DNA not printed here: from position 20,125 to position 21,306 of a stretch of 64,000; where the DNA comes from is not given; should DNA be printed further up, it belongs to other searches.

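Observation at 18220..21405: AbiE cassette enclosed by ~0.6-kb inverted repeats that duplicate its own promoter, operator and 5' coding end, beside a recombinase pseudogene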

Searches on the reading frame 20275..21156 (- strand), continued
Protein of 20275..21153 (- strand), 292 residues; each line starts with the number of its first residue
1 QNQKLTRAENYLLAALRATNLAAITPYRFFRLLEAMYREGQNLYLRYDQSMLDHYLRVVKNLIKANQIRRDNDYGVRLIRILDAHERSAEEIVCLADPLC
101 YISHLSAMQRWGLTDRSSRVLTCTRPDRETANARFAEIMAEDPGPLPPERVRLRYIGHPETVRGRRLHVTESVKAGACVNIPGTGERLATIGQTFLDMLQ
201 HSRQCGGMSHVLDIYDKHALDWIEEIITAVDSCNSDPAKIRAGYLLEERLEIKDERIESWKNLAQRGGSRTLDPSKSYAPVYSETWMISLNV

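Call 78: fold_search(model_id=the predicted structure, library=pdb)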
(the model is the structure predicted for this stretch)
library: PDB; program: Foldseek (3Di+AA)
matches with E <= 10: 380; with E <= 0.001: 3
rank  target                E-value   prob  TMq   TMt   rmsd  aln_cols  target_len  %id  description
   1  1zel_B                1.1e-04  1.00  0.50  0.50   7.0       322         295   10  Crystal structure of RV2827C protein from Mycobacterium tuberculosis (released 2006-05-02)
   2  6y8q_A                1.2e-04  1.00  0.43  0.59   6.0       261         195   12  AbiEi antitoxin from Streptococcus agalactiae (released 2020-12-16)
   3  1zel_A                1.4e-04  1.00  0.49  0.49   7.7       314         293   11  Crystal structure of RV2827C protein from Mycobacterium tuberculosis (released 2006-05-02)
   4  6y8q_D                2.0e-03  1.00  0.42  0.61   5.5       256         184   12  AbiEi antitoxin from Streptococcus agalactiae (released 2020-12-16)
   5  4ok0_B                4.2e-02  0.77  0.27  0.34  12.2       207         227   16  Crystal structure of putative nucleotidyltransferase from H. pylori (released 2014-04-09)
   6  3o6b_B                1.3e-01  0.97  0.19  0.64   3.1        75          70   12  A Dual E3 Mechanism for Rub1 Ligation to Cdc53: Dcn1(P)-Cdc53(WHB) low resolution (released 2010-09-15)
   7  3tdz_D                1.5e-01  0.99  0.21  0.73   1.9        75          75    5  N-terminal acetylation acts as an avidity enhancer within an interconnected multiprotein complex: Structure of a human (released 2011-10-12)
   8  3tdu_D                1.5e-01  0.99  0.21  0.72   1.9        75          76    5  N-terminal acetylation acts as an avidity enhancer within an interconnected multiprotein complex: Structure of a human (released 2011-10-12)
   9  3tdu_C                1.5e-01  0.99  0.21  0.73   2.0        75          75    5  N-terminal acetylation acts as an avidity enhancer within an interconnected multiprotein complex: Structure of a human (released 2011-10-12)
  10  4o8s                  2.2e-01  0.41  0.27  0.33  12.9       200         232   15  Crystal structure of JHP933 from Helicobacter pylori (released 2014-09-10)
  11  4ok0_A                2.2e-01  0.38  0.26  0.33  11.7       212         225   16  Crystal structure of putative nucleotidyltransferase from H. pylori (released 2014-04-09)
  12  2do7_MODEL_1_A        2.5e-01  0.96  0.20  0.54   4.8        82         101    7  Solution structure of the winged helix-turn-helix motif of human CUL-4B (released 2007-04-17)
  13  7xvl_o                2.5e-01  0.84  0.20  0.60   5.2        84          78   14  Crystal Structure of Nucleosome-H1.0 Linker Histone Assembly (sticky-169an DNA fragment) (released 2023-05-24)
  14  7oni_C                2.6e-01  0.93  0.20  0.10   2.8        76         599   13  Structure of Neddylated CUL5 C-terminal region-RBX2-ARIH2* (released 2021-09-15)
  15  5nbc_A                2.6e-01  0.91  0.22  0.43   3.3        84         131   18  Structure of Prokaryotic Transcription Factors (released 2018-05-16)
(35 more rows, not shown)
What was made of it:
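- Tried and rejected: The fold search was needed instead (call 78).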

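Call 81: find_related_loci(query=A2, collection=viral_contigs, flank=6000)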
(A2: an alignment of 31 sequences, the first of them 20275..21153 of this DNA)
Query A2 (292 aa) in viral_contigs; peptide patterns used: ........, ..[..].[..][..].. (x = any residue, [..] = any of these).
8 stretches matched a pattern, but none encodes a relative of the query by tblastn (E <= 1e-3).
